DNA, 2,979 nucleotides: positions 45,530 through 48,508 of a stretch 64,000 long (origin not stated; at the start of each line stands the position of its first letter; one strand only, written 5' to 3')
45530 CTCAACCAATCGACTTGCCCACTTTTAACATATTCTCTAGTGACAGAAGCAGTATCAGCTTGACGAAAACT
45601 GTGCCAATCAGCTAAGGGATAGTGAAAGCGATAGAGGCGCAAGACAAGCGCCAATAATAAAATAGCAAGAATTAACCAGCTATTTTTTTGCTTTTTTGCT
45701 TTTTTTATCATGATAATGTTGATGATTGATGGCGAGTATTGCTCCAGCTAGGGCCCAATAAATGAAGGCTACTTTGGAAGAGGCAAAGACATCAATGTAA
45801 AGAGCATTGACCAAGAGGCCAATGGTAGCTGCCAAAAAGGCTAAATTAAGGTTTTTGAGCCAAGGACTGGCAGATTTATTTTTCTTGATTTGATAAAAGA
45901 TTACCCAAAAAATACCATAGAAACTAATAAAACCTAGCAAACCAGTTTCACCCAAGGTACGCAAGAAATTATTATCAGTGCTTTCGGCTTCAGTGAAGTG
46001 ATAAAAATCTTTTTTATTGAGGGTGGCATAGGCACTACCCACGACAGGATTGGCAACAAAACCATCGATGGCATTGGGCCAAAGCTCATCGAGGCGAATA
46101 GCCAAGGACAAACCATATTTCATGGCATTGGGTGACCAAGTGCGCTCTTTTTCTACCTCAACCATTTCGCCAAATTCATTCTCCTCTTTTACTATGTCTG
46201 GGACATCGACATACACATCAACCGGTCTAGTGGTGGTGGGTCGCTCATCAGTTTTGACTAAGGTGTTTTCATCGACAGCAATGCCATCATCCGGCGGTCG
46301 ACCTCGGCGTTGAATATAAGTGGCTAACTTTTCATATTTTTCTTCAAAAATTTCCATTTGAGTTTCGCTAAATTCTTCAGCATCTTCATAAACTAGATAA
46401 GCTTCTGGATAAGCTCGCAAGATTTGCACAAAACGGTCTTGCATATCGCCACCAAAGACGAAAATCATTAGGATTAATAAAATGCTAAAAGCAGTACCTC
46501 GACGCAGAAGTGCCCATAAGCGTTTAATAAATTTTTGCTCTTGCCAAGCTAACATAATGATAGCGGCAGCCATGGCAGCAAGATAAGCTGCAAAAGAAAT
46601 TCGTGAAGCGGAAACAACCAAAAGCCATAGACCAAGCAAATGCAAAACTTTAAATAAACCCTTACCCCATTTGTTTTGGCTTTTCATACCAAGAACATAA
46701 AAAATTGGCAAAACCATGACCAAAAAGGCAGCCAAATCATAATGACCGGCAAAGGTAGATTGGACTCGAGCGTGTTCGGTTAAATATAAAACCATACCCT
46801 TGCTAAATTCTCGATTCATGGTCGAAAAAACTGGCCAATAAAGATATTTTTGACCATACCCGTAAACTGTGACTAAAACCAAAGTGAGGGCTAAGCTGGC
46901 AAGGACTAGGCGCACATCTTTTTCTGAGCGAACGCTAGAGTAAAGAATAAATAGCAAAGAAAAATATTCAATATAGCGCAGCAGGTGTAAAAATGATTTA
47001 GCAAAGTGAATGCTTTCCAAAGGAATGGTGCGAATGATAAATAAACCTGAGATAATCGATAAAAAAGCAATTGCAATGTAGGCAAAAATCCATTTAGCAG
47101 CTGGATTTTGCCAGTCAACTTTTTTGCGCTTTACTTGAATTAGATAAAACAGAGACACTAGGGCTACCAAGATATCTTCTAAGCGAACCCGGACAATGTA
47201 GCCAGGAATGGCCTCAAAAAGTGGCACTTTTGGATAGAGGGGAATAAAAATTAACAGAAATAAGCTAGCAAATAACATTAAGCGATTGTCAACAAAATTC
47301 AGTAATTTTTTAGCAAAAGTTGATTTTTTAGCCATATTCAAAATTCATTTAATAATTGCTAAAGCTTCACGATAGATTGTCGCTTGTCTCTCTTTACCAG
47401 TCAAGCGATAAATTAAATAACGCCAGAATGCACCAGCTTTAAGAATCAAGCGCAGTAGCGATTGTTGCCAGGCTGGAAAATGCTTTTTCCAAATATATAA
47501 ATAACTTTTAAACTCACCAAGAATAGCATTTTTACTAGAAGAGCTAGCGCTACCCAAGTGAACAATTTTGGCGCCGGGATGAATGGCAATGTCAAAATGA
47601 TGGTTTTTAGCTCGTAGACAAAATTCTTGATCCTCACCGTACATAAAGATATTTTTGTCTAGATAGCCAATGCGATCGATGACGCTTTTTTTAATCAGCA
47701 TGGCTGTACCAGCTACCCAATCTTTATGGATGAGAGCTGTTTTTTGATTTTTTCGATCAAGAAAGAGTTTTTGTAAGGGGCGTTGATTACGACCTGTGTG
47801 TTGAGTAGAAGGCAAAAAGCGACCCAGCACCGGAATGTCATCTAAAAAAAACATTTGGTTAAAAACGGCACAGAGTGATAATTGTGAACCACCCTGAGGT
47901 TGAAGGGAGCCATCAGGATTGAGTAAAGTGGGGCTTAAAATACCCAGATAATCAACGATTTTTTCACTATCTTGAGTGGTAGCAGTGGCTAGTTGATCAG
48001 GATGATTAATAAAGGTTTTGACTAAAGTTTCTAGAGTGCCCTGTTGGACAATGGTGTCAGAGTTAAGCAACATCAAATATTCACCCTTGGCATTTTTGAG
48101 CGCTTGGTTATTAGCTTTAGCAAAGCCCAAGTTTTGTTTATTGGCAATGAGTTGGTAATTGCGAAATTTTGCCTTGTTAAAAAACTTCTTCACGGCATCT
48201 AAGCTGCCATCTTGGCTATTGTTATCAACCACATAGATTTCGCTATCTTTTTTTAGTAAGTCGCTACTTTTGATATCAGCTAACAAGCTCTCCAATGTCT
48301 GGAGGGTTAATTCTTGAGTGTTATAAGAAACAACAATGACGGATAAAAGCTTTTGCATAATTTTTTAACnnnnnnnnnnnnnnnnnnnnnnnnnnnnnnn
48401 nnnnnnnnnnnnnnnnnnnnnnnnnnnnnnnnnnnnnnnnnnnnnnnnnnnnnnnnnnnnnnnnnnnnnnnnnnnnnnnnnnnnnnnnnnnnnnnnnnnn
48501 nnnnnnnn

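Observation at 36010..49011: Glycan locus I: a 13-kb co-directional array with a second GT-C enzyme, a Wzy_C protein and a priming transferase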

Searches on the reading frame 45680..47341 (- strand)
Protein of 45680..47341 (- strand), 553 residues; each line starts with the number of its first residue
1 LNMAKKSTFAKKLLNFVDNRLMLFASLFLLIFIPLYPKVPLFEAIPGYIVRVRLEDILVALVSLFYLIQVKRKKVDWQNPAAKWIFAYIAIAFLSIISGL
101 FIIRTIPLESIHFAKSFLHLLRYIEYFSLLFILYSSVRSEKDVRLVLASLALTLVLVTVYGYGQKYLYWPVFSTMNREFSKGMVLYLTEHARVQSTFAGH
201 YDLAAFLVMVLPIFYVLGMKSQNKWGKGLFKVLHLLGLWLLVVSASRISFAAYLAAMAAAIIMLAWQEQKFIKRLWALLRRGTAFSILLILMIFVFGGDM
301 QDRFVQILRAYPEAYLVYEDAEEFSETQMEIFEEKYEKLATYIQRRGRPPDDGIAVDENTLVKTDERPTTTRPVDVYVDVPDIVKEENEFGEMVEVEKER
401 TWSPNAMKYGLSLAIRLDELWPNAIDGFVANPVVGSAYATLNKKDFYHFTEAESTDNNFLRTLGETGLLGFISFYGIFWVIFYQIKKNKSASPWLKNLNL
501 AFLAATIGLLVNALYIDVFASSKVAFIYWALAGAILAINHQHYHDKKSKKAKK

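Call 5: search_protein_families(library=pfam, proteins=[window:45680-47341:-], max_evalue=0.01)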
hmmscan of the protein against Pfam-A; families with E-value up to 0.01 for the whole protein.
window:45680-47341:- (553 aa): 1 family
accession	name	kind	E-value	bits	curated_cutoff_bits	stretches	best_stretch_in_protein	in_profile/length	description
PF04932.20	Wzy_C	-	1.9e-06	28.2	31.7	1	235-474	4-148/149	O-Antigen ligase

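Call 8: search_protein_families(library=ncbifam, proteins=[window:45680-47341:-], max_evalue=0.001)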
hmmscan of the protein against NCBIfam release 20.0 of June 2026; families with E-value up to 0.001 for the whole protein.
window:45680-47341:- (553 aa): 1 family
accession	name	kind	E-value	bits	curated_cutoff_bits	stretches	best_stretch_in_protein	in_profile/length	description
TIGR00947.1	2A73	equivalog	2.1e-08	33.6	366.4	1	53-289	40-260/425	IctB family putative bicarbonate transporter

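Call 24: search_solved_structures(query=window:45680-47341:-, max_evalue=10, show_alignments=2)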
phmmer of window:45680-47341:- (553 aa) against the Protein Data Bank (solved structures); distinct sequences matched with E-value up to 10: 0.

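Call 31: search_solved_structures(query=A4, max_evalue=10, show_alignments=2)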
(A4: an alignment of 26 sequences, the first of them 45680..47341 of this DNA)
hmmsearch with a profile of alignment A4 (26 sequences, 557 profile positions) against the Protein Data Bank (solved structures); distinct sequences matched with E-value up to 10: 1.
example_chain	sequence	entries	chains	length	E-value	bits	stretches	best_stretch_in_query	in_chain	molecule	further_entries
1cf2_P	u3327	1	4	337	2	10.3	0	352-400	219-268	PROTEIN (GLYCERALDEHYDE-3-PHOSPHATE DEHYDROGENASE)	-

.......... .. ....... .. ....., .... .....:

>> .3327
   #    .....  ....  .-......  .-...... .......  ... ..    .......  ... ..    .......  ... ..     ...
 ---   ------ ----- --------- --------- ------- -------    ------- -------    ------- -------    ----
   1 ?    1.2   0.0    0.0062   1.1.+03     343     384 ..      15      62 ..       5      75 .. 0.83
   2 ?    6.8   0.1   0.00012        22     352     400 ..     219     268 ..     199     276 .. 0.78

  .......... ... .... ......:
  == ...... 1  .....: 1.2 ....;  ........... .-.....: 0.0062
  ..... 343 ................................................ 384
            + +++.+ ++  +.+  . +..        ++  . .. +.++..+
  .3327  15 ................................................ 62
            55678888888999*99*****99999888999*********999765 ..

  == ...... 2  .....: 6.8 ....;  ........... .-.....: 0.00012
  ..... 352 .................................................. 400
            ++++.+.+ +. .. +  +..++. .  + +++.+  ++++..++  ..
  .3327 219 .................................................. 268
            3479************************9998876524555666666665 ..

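Call 35: find_homologous_proteins(query=window:45680-47341:-)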
Query window:45680-47341:- (553 aa): 1771 proteins with E <= 0.001 among 8000 candidates; the best 120 are listed.
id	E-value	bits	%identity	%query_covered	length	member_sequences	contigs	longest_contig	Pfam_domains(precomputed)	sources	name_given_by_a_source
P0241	0.0e+0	1218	100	100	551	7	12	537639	PF04932.21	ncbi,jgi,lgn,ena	-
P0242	8.3e-291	984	78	99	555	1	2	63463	PF04932.21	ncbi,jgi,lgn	-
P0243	3.0e-290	982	78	99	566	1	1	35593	PF04932.21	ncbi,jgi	ncbi:MAG: hypothetical protein WCR60_00595 [Patescibacteria group bacterium]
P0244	4.6e-290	981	78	99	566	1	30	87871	PF04932.21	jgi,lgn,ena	-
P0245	7.2e-289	977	78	99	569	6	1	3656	PF04932.21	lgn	-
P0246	7.7e-289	977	78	99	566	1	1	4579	PF04932.21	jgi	jgi:hypothetical protein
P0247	5.6e-288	974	78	99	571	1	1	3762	PF04932.21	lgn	-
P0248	5.8e-288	974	78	99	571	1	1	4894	PF04932.21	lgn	-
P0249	3.2e-285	965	77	99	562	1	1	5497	PF04932.21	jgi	jgi:hypothetical protein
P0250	1.2e-277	940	75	99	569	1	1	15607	PF04932.21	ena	-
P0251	1.4e-277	940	78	95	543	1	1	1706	PF04932.21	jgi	jgi:hypothetical protein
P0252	2.1e-277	939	75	99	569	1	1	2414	PF04932.21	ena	-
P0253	7.0e-277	938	76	99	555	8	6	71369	PF04932.21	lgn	-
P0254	8.1e-277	937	75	99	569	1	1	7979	PF04932.21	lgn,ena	-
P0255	1.1e-276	937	75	99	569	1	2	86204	PF04932.21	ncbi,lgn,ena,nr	ncbi:MAG TPA: O-antigen ligase family protein [Candidatus Woesebacteria bacterium]|nr:O-antigen liga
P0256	1.6e-276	936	75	99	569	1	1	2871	PF04932.21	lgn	-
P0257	2.2e-276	936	75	99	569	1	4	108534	PF04932.21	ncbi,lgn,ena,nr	ncbi:MAG TPA: O-antigen ligase family protein [Candidatus Woesebacteria bacterium]|nr:O-antigen liga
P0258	2.7e-276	936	75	99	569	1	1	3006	PF04932.21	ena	-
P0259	2.8e-276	936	75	99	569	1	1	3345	PF04932.21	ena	-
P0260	3.2e-276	935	75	99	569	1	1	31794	PF04932.21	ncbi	-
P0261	4.4e-276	935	74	99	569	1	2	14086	PF04932.21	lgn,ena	-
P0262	4.5e-276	935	75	99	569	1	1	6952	PF04932.21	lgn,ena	-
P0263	5.4e-276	935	74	99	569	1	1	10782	PF04932.21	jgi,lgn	-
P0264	6.5e-276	934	74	99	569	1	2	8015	PF04932.21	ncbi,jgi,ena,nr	ncbi:MAG TPA: O-antigen ligase family protein [Candidatus Woesebacteria bacterium]|nr:O-antigen liga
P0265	8.8e-276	934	74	99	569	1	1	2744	PF04932.21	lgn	-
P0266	9.6e-276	934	74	99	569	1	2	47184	PF04932.21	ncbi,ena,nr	ncbi:MAG TPA: O-antigen ligase family protein [Candidatus Woesebacteria bacterium]|nr:O-antigen liga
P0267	1.7e-275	933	74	99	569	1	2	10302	PF04932.21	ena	-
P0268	1.9e-275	933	74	99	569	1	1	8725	PF04932.21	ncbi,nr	ncbi:MAG TPA: O-antigen ligase family protein [Candidatus Woesebacteria bacterium]|nr:O-antigen liga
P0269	2.4e-275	933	74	99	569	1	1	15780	PF04932.21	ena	-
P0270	2.6e-275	932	74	99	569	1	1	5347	PF04932.21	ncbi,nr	ncbi:MAG TPA: O-antigen ligase family protein [Candidatus Woesebacteria bacterium]|nr:O-antigen liga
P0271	2.8e-275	932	74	99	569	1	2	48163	PF04932.21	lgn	-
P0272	9.9e-265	897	73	99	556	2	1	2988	PF04932.21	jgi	-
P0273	2.9e-264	896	72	99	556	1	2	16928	PF04932.21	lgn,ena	-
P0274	8.8e-264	894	73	99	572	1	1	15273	PF04932.21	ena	-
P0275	3.7e-263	892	72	99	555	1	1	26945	PF04932.21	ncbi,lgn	-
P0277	1.1e-257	874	71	99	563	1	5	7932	PF04932.21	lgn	-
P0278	1.2e-251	854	76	90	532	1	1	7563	PF04932.21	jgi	jgi:hypothetical protein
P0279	1.3e-245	834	74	89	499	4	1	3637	PF04932.21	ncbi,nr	ncbi:MAG TPA: O-antigen ligase family protein, partial [Candidatus Woesebacteria bacterium]|nr:O-ant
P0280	6.4e-227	773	65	98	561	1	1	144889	PF04932.21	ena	-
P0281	3.7e-214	731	61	97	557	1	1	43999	PF04932.21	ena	-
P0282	2.4e-213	728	61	97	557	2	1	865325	PF04932.21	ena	-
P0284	2.2e-207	708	60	97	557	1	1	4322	PF04932.21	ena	-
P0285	2.6e-203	695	57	98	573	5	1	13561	PF04932.21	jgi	-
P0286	2.5e-202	692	58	98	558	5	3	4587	PF04932.21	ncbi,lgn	-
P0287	7.9e-201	687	60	97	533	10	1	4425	PF04932.21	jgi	-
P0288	9.3e-201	686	60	97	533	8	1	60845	PF04932.21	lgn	-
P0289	1.5e-199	682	59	97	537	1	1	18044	PF04932.21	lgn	-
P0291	3.9e-197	674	58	96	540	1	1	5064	PF04932.21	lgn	-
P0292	3.1e-194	665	57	97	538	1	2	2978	PF04932.21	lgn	-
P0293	3.6e-194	665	59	97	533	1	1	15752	PF04932.21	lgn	-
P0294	4.8e-193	661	56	94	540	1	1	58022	PF04932.21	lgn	-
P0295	6.6e-193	660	57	95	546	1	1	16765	PF04932.21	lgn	-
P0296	1.1e-192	660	56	94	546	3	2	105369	PF04932.21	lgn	-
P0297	1.2e-192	660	57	94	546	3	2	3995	PF04932.21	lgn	-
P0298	1.2e-192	660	57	95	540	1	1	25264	PF04932.21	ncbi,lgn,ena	-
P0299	1.3e-192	660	56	97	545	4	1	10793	PF04932.21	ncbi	-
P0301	1.7e-192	659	57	94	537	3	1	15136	PF04932.21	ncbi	-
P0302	2.2e-192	659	57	95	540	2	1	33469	PF04932.21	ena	-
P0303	2.6e-192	659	57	94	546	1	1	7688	PF04932.21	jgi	-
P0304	3.2e-192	658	57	96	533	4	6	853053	PF04932.21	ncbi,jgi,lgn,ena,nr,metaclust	ncbi:MAG: hypothetical protein UT13_C0001G0523 [Candidatus Pacebacteria bacterium GW2011_GWF2_38_9]|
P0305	3.5e-192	658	57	94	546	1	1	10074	PF04932.21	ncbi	-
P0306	3.8e-192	658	57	94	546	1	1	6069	PF04932.21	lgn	-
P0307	4.8e-192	658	57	92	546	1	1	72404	PF04932.21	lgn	-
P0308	7.1e-192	657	57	94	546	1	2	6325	PF04932.21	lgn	-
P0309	9.2e-192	657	57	94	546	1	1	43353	PF04932.21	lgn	-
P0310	9.8e-192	657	57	92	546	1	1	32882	PF04932.21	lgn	-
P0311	1.5e-191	656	57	94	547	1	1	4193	PF04932.21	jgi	jgi:hypothetical protein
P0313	2.4e-190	652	56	94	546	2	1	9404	PF04932.21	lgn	-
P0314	2.7e-190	652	56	94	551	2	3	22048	PF04932.21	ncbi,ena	-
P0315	4.0e-190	651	56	97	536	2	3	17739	PF04932.21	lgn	-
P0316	2.3e-189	649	57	94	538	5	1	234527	PF04932.21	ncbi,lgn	-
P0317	2.5e-189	649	56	95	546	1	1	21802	PF04932.21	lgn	-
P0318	2.9e-189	648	56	97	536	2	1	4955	PF04932.21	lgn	-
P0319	8.8e-189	647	56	95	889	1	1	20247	PF13641.13,PF00535.33,PF04932.21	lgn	-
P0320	2.6e-188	645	55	97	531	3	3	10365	PF04932.21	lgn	-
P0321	5.6e-187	641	57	94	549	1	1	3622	PF04932.21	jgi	jgi:hypothetical protein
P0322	1.1e-186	640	56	94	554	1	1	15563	PF04932.21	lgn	-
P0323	3.5e-186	638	55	97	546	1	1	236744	PF04932.21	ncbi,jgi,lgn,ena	-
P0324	1.5e-185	636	55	95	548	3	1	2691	PF04932.21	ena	-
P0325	7.6e-181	621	55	94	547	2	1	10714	PF04932.21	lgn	-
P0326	2.0e-172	593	51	98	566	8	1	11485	PF04932.21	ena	-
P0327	6.4e-172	591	53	95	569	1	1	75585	PF04932.21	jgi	jgi:hypothetical protein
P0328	2.0e-171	590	52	99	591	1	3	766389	PF04932.21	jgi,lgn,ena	-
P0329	4.8e-171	588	50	99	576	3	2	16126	PF04932.21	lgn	-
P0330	6.7e-170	585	51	99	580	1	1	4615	PF04932.21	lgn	-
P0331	7.4e-170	584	50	99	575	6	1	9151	PF04932.21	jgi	-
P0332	1.2e-169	584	49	100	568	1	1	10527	PF04932.21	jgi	jgi:hypothetical protein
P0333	4.2e-169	582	51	98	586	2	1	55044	PF04932.21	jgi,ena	-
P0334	1.3e-168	580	50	97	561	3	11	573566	PF04932.21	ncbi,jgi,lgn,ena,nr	ncbi:MAG: Secreted polysaccharide polymerase [Candidatus Pacebacteria bacterium GW2011_GWB1_47_8]|nr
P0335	1.2e-167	577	49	100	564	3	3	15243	PF04932.21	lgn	-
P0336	3.8e-167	575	51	95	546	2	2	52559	PF04932.21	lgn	-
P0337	3.9e-167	575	50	100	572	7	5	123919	PF04932.21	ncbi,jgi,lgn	ncbi:MAG TPA: O-antigen ligase family protein [Patescibacteria group bacterium]|jgi:hypothetical pro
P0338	5.0e-167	575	49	99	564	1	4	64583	PF04932.21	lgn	-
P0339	5.1e-167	575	50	96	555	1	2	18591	PF04932.21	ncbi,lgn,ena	-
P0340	1.1e-166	574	51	99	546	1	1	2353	PF04932.21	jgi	jgi:hypothetical protein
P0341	1.5e-166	573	50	100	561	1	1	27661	PF04932.21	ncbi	ncbi:MAG: O-antigen ligase family protein [Patescibacteria group bacterium]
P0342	2.6e-166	573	51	99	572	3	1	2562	PF04932.21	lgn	-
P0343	2.7e-166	573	50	97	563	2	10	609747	PF04932.21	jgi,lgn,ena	jgi:hypothetical protein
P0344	3.6e-166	572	51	96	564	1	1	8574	PF04932.21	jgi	jgi:hypothetical protein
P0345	3.6e-166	572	50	98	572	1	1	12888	PF04932.21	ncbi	-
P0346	5.5e-166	572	50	99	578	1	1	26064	PF04932.21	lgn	-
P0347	8.1e-166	571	49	97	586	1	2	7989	PF04932.21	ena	-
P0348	1.1e-165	571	49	95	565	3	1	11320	PF04932.21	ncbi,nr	ncbi:MAG: O-antigen ligase family protein [Candidatus Pacebacteria bacterium]|nr:O-antigen ligase fa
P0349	1.6e-165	570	51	97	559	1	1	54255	PF04932.21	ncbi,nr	ncbi:MAG: hypothetical protein GF381_03435 [Candidatus Pacebacteria bacterium]|nr:hypothetical prote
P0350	1.9e-165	570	49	95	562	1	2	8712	PF04932.21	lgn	-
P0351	2.0e-165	570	49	98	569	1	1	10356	PF04932.21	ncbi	-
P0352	2.8e-165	569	50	97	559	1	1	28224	PF04932.21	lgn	-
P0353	3.5e-165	569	50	96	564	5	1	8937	PF04932.21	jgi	-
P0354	4.2e-165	569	50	95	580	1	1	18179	PF04932.21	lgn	-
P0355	4.7e-165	569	51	97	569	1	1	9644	PF04932.21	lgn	-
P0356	5.9e-165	568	49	95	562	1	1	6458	PF04932.21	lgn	-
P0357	1.3e-164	567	50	96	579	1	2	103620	PF04932.21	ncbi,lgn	-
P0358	2.7e-164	566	51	94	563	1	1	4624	PF04932.21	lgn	-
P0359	3.7e-164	566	51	95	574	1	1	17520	PF04932.21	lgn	-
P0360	8.7e-164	564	50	99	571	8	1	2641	PF04932.21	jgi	jgi:hypothetical protein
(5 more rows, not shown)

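Call 49: predict_structure(alignment_id=A6)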
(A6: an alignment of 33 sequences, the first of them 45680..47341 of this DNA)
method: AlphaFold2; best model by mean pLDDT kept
length: 553 residues; sequences in the alignment: 33
mean_pLDDT: 74.5   pTM: 0.78
mean pLDDT of the five models: 74.5, 74.4, 73.0, 72.5, 71.5
residues with pLDDT >= 90: 165; 70-90: 197; 50-70: 99; < 50: 92
segments of 3 or more residues with pLDDT < 50: 173-196, 347-381, 399-415, 448-455, 550-553
pLDDT, mean of each block of 10 residues (from residue 1): 65 85 93 78 65 85 93 86 90 84 77 78 87 93 96 91 70 41 38 50 87 96 92 95 80 95 94 94 93 77 62 76 72 61 49 36 36 41 64 63 42 50 76 74 51 55 82 89 87 92 93 66 84 93 65 44
secondary structure, 60 per line:
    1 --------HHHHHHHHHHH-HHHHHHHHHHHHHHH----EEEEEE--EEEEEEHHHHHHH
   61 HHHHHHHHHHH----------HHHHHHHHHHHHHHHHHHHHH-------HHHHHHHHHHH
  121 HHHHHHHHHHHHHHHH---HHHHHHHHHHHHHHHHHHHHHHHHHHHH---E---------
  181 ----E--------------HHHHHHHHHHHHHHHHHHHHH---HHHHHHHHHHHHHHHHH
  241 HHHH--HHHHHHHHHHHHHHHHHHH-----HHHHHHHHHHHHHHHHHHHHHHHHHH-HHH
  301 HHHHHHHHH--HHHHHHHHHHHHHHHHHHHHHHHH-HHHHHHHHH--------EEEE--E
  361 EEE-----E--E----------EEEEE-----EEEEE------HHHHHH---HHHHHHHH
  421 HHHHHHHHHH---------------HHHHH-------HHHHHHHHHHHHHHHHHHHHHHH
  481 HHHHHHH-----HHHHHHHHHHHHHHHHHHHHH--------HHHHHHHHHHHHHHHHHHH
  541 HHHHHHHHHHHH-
elements in order: H9-19 H21-35 E40-45 E48-53 H54-71 H82-102 H110-136 H140-167 H200-220 H224-244 H247-265 H271-296 H298-309 H312-335 H337-345 E354-357 E360-363 E383-387 E393-397 H404-409 H413-430 H446-450 H458-487 H493-513 H522-552

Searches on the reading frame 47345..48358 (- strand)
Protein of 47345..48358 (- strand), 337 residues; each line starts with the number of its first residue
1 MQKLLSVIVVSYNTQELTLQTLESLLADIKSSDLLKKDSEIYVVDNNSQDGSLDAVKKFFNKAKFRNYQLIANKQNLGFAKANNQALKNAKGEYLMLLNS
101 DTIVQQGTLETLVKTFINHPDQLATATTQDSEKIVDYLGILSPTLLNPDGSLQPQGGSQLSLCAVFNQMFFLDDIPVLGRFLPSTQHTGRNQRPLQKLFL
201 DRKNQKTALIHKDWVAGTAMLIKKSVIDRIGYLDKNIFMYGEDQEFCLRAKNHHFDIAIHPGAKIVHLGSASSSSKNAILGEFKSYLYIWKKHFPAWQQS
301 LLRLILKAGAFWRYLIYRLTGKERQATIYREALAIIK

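Call 5: search_protein_families(library=pfam, proteins=[window:47345-48358:-], max_evalue=0.01)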
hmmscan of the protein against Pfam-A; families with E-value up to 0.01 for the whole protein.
window:47345-48358:- (337 aa): 4 families
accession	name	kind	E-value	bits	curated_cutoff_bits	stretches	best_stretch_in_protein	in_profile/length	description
PF00535.33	Glycos_transf_2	-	1.2e-25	90.8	23.3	1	6-129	1-116/168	Glycosyl transferase family 2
PF13641.12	Glyco_tranf_2_3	-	7.6e-18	65.8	27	1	5-268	3-212/230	Glycosyltransferase like family 2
PF10111.15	Glyco_tranf_2_2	-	0.00023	21.2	27.3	1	36-114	27-104/276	Glycosyltransferase like family 2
PF13632.12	Glyco_trans_2_3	-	0.0007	19.9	27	1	215-313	72-171/198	Glycosyl transferase family group 2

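Call 8: search_protein_families(library=ncbifam, proteins=[window:47345-48358:-], max_evalue=0.001)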
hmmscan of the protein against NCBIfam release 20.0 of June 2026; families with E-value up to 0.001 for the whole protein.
window:47345-48358:- (337 aa): 18 families
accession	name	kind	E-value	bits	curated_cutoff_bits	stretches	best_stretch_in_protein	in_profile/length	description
TIGR03937.1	PgaC_IcaA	equivalog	5.1e-14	52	422.3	1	4-124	46-158/407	poly-beta-1,6-N-acetyl-D-glucosamine synthase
TIGR01556.1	rhamnosyltran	subfamily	1.3e-13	50.8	200.55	2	204-268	137-201/281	rhamnosyltransferase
NF041875.1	EPS_EpsD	equivalog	1.9e-12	47.2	370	1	5-116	1-104/325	exopolysaccharide biosynthesis glycosyltransferase EpsD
NF007482.0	PRK10073.1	equivalog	5e-11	42.2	423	1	3-126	6-118/334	glycosyltransferase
NF038302.1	EPS_HpsE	equivalog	7.2e-11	41.6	300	1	5-122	3-117/307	hormogonium polysaccharide biosynthesis glycosyltransferase HpsE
TIGR03965.1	mycofact_glyco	equivalog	1.1e-10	41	280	1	20-118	87-181/467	mycofactocin biosynthesis glycosyltransferase MftF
NF047683.1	TeichurnBiosyTuaG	equivalog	2.2e-10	40.6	400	1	2-119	5-113/252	teichuronic acid biosynthesis protein TuaG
TIGR03111.1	glyc2_xrt_Gpos1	hypoth_equivalog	3.2e-10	39.4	363.95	1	6-124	52-164/439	TIGR03111 family XrtG-associated glycosyltransferase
NF050050.1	ProtGlycPglI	equivalog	6.7e-10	38.8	500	1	4-115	3-107/306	GalNAc(5)-diNAcBac-PP-undecaprenol beta-1,3-glucosyltransferase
TIGR04283.1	glyco_like_mftF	equivalog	1.1e-09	38.3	182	1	5-122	1-102/221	TIGR04283 family arsenosugar biosynthesis glycosyltransferase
NF038299.1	EPS_HpsN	equivalog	4e-09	35.9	425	1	4-126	2-116/317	hormogonium polysaccharide biosynthesis glycosyltransferase HpsN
NF053739.1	GlytfEpsEBac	equivalog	1.8e-08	33.7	450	1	5-118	3-109/265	glycosyltransferase EpsE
TIGR04242.1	nodulat_NodC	equivalog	6.9e-08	31.8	550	1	6-116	51-156/395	chitooligosaccharide synthase NodC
TIGR04009.1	wcaE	equivalog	5.9e-07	29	369.2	1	4-109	2-100/248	colanic acid biosynthesis glycosyltransferase WcaE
NF007453.0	PRK10018.1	equivalog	1.7e-05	24.6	382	1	3-126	6-117/280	colanic acid biosynthesis glycosyltransferase WcaA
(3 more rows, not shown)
